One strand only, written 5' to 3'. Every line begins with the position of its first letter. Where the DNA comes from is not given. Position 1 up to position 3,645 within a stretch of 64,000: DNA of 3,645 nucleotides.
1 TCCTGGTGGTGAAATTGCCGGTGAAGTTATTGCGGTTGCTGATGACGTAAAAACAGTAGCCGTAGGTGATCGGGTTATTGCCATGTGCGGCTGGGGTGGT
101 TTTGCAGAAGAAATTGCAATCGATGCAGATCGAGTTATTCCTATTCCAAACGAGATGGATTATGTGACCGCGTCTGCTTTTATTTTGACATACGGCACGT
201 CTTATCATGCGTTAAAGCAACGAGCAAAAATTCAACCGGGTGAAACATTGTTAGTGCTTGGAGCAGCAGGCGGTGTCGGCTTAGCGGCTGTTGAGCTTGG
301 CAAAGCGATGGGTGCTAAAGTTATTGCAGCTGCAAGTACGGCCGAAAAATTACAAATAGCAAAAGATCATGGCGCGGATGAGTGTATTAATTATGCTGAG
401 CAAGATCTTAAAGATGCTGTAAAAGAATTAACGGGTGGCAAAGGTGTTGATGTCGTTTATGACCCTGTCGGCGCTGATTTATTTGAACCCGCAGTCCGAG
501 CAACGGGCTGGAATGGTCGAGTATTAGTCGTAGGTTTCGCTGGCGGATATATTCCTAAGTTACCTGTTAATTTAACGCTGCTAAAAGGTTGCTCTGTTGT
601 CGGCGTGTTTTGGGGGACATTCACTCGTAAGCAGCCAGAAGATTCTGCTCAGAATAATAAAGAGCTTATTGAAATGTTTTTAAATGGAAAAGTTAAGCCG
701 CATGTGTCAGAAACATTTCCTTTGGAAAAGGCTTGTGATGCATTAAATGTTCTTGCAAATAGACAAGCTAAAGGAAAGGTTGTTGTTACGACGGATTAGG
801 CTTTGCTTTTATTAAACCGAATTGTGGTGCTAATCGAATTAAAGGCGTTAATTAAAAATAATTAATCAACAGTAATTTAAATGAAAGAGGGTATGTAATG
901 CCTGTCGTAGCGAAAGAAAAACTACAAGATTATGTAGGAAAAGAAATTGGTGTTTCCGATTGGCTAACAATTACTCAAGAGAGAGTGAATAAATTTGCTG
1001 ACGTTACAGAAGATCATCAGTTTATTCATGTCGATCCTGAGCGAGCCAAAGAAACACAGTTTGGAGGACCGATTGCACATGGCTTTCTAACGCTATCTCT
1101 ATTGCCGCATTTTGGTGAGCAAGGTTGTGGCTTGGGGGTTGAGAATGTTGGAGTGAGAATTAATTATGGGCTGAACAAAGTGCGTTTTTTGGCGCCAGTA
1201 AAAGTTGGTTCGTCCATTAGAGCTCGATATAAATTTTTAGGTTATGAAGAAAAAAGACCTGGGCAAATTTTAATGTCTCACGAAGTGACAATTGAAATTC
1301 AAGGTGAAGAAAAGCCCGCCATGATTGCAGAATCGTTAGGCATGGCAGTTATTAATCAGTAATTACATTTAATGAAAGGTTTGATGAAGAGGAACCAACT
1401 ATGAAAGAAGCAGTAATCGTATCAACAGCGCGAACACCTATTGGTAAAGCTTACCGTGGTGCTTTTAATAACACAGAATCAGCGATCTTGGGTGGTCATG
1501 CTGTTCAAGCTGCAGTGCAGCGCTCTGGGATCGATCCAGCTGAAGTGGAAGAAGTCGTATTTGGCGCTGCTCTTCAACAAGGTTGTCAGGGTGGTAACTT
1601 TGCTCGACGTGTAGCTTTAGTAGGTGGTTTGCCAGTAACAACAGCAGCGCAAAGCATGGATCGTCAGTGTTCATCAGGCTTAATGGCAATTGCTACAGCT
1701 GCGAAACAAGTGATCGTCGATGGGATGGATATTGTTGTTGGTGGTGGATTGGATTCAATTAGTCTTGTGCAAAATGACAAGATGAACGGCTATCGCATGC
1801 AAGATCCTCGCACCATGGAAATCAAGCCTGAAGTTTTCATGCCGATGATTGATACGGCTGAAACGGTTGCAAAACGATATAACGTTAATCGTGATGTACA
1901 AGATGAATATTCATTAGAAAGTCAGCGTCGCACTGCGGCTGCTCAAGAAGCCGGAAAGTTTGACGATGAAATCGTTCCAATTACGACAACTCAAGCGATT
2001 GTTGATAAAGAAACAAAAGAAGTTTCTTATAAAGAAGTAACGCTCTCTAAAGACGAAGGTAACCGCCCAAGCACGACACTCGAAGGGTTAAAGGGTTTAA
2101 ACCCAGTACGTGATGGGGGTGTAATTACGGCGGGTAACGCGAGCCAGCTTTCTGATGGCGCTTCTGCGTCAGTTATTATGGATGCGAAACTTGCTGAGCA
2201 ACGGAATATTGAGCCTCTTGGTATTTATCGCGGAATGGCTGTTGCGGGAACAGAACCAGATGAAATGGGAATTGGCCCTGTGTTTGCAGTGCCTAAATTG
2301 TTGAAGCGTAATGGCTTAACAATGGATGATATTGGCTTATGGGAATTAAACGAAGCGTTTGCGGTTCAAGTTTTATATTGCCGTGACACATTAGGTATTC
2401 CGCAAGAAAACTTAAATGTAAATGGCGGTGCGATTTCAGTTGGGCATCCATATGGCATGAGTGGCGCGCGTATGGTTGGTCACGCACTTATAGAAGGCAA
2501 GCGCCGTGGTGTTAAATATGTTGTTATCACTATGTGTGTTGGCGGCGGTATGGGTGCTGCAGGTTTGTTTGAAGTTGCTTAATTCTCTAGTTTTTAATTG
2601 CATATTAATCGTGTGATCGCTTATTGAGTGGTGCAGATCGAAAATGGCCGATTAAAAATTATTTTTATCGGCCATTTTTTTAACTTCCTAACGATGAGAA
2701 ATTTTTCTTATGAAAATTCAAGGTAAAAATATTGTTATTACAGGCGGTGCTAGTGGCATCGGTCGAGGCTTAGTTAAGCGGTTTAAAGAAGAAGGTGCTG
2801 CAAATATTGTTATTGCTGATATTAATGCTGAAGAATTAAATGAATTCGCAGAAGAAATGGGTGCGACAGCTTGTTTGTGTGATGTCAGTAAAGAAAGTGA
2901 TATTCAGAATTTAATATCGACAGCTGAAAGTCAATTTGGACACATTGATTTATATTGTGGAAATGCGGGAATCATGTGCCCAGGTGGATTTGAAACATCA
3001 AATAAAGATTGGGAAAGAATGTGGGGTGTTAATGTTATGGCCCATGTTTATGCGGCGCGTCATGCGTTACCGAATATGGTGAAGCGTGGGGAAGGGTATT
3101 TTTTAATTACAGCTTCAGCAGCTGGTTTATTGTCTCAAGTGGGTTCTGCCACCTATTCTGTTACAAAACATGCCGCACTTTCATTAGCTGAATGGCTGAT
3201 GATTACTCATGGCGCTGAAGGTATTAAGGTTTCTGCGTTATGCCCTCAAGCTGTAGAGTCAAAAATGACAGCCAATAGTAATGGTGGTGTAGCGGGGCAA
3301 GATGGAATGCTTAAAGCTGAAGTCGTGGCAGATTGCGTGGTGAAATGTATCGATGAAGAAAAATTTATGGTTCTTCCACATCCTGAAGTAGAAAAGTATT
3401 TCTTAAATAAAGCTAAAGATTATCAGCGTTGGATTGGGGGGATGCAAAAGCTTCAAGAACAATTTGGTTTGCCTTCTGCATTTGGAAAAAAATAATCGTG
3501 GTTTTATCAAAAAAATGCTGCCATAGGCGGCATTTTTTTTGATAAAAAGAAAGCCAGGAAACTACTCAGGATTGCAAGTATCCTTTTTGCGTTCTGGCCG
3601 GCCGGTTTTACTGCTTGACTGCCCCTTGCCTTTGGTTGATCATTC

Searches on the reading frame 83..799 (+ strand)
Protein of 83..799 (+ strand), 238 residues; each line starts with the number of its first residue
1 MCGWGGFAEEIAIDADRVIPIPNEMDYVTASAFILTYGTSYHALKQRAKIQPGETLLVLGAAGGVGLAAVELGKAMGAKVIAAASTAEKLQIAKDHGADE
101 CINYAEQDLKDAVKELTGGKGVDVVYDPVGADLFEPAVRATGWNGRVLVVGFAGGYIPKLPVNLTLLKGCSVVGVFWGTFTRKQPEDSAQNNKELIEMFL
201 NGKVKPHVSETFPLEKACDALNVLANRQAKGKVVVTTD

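Call 28: search_protein_families(library=pfam, proteins=[window:83-799:+])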
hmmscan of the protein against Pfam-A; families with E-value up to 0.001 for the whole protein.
window:83-799:+ (238 aa): 3 families
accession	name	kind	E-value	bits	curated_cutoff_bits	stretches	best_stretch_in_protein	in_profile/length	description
PF00107.32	ADH_zinc_N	-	1.4e-32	112.8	31.8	1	64-182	1-117/129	Zinc-binding dehydrogenase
PF13602.12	ADH_zinc_N_2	-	8.9e-21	75.7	27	1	97-235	2-134/134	Zinc-binding dehydrogenase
PF00106.31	adh_short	-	0.00061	19.8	26.6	1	55-111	2-60/195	short chain dehydrogenase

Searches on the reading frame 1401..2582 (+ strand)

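Call 28: search_protein_families(library=pfam, proteins=[window:1401-2582:+])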
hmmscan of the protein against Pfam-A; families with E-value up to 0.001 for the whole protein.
window:1401-2582:+ (393 aa): 2 families
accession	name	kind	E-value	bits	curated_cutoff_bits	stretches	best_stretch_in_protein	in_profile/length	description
PF00108.29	Thiolase_N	-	4.2e-62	210.3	26.4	1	5-262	2-259/260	Thiolase, N-terminal domain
PF02803.24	Thiolase_C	-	2.8e-43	146.9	27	1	271-391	2-122/123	Thiolase, C-terminal domain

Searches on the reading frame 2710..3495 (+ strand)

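Call 28: search_protein_families(library=pfam, proteins=[window:2710-3495:+])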
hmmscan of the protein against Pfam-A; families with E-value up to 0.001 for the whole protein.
window:2710-3495:+ (261 aa): 5 families
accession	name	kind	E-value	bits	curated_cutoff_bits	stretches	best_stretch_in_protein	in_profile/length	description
PF00106.31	adh_short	-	1.7e-40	139.1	26.6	1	6-191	1-191/195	short chain dehydrogenase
PF13561.12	adh_short_C2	-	2.3e-32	112.9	27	1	14-193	3-187/236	Enoyl-(Acyl carrier protein) reductase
PF08659.16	KR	-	1.9e-11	44.7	22.6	1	9-163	4-163/180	KR domain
PF01370.27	Epimerase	-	0.0004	20.3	20.9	1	8-143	1-124/240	NAD dependent epimerase/dehydratase family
PF03807.23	F420_oxidored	-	0.00082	20.4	21.6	0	13-64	6-61/94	NADP oxidoreductase coenzyme F420-dependent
